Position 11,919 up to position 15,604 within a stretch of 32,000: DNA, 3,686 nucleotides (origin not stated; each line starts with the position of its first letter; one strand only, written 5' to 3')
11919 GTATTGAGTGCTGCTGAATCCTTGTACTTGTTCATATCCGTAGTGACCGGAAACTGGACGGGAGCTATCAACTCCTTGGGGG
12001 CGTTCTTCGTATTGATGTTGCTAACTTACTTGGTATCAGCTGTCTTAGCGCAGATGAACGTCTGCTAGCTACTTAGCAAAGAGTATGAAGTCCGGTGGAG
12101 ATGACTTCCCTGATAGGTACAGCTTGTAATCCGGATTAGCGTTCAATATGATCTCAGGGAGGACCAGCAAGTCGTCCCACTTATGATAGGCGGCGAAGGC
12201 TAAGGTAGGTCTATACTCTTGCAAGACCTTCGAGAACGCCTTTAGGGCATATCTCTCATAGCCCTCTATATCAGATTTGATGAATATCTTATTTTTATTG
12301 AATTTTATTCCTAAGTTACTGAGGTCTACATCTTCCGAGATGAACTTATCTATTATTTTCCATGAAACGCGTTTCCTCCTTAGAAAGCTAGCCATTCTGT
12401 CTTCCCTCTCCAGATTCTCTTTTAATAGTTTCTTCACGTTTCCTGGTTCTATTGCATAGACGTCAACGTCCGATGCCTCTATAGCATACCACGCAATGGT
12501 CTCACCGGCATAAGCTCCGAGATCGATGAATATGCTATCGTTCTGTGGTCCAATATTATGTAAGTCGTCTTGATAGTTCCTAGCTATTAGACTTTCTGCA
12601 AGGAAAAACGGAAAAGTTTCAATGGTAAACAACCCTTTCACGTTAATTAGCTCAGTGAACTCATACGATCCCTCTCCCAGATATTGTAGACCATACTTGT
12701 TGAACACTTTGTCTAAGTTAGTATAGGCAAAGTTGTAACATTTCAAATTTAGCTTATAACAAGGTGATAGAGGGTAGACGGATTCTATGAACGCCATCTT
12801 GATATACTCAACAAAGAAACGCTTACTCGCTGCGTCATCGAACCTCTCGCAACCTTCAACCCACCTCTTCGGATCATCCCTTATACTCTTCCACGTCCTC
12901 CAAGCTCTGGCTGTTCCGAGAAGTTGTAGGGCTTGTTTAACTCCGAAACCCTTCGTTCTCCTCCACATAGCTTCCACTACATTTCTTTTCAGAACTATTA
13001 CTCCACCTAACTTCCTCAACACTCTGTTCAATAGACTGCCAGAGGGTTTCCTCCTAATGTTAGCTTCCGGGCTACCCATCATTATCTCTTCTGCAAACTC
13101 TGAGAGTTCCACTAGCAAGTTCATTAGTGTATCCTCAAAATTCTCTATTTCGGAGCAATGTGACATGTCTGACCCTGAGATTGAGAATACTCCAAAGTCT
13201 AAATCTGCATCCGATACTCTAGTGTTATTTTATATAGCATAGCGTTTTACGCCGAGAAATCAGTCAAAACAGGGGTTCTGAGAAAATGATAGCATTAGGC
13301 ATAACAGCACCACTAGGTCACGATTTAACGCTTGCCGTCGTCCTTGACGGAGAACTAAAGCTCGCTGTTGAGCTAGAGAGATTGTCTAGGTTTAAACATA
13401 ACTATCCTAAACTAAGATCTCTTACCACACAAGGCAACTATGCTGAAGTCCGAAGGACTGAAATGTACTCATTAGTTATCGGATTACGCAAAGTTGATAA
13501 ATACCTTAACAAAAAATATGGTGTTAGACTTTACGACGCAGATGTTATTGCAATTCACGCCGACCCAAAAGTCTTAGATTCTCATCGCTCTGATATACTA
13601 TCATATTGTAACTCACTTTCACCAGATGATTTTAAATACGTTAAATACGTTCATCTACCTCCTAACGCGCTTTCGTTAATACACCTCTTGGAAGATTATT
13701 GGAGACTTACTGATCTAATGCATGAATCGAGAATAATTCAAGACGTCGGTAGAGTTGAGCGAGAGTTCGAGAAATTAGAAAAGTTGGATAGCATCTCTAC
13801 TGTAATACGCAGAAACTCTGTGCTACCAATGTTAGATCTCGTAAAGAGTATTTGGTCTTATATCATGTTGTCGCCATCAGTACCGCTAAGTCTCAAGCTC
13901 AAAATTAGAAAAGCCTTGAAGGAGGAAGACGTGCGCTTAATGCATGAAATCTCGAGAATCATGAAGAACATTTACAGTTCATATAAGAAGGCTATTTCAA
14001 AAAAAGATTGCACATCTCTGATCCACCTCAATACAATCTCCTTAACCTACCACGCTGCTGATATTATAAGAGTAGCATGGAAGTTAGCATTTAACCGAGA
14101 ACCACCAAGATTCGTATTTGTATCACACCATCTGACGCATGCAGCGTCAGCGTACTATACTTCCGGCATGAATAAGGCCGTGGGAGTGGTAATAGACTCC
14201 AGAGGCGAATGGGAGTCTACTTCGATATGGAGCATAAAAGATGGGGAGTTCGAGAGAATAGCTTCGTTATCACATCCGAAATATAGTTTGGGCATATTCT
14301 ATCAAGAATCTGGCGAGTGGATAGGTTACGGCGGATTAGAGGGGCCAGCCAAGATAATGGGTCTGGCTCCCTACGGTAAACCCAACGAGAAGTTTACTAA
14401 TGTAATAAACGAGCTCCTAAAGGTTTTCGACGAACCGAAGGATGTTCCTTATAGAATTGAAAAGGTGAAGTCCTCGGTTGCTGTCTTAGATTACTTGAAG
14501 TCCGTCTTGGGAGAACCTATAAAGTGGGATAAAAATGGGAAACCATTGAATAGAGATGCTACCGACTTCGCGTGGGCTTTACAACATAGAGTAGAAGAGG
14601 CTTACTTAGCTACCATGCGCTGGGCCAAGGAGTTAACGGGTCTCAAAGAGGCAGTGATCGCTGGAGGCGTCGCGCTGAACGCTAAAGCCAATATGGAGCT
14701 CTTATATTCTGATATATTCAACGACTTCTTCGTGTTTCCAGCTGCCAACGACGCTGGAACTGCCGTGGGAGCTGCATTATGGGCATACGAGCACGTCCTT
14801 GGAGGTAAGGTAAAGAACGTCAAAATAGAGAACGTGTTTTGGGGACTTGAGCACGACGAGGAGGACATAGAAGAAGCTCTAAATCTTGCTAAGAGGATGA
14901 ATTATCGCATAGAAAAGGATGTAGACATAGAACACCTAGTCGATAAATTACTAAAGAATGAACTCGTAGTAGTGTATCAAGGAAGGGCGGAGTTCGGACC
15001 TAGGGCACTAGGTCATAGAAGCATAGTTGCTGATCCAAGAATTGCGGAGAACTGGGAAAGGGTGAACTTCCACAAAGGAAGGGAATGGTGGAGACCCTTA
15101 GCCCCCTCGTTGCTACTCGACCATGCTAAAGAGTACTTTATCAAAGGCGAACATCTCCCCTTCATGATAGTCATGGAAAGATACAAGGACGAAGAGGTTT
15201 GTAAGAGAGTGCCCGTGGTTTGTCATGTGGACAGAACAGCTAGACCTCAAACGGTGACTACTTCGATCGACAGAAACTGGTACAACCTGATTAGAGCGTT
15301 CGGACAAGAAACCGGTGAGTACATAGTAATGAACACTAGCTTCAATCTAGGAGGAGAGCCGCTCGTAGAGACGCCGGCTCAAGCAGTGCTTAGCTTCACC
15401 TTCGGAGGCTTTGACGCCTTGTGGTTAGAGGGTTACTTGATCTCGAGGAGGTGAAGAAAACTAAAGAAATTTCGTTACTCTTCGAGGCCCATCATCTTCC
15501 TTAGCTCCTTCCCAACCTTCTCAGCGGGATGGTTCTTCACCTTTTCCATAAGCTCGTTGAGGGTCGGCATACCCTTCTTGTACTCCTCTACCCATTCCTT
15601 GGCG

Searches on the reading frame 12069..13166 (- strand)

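Call 42: search_protein_families(library=ncbifam, proteins=[window:12069-13166:-], max_evalue=0.00001)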
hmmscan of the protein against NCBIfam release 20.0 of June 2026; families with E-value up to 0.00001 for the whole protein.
window:12069-13166:- (365 aa): 1 family
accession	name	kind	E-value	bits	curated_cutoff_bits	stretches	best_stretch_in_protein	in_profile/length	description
TIGR01444.1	fkbM_fam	subfamily_domain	2.3e-07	31.3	37.7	0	213-255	2-45/143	FkbM family methyltransferase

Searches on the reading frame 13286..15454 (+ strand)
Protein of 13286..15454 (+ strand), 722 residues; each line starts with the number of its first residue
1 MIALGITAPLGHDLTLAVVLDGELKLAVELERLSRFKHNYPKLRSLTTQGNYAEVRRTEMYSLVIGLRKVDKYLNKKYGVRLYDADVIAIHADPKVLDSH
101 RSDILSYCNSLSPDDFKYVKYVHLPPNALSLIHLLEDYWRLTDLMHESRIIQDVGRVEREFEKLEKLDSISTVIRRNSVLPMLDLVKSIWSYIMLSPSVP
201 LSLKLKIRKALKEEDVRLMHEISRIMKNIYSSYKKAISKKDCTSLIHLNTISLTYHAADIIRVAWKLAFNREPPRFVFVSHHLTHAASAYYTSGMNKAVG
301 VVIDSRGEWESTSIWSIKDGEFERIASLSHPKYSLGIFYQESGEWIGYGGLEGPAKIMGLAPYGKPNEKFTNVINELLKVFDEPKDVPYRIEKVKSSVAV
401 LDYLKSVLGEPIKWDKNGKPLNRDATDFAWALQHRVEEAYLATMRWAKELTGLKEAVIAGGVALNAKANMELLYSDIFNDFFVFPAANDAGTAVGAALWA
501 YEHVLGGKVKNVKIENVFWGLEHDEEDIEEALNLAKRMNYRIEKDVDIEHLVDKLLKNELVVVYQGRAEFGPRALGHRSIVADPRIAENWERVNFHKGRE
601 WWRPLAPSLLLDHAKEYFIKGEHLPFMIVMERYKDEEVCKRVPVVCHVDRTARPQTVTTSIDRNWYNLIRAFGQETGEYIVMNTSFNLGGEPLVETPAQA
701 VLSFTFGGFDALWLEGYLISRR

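Call 42: search_protein_families(library=ncbifam, proteins=[window:13286-15454:+], max_evalue=0.00001)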
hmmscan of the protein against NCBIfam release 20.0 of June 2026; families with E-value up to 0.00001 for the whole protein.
window:13286-15454:+ (722 aa): 1 family
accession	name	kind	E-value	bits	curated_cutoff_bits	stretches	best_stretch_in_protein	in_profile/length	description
NF041651.1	nodul_NodU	equivalog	2e-38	132.5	1000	1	438-721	287-554/556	nodulation protein NodU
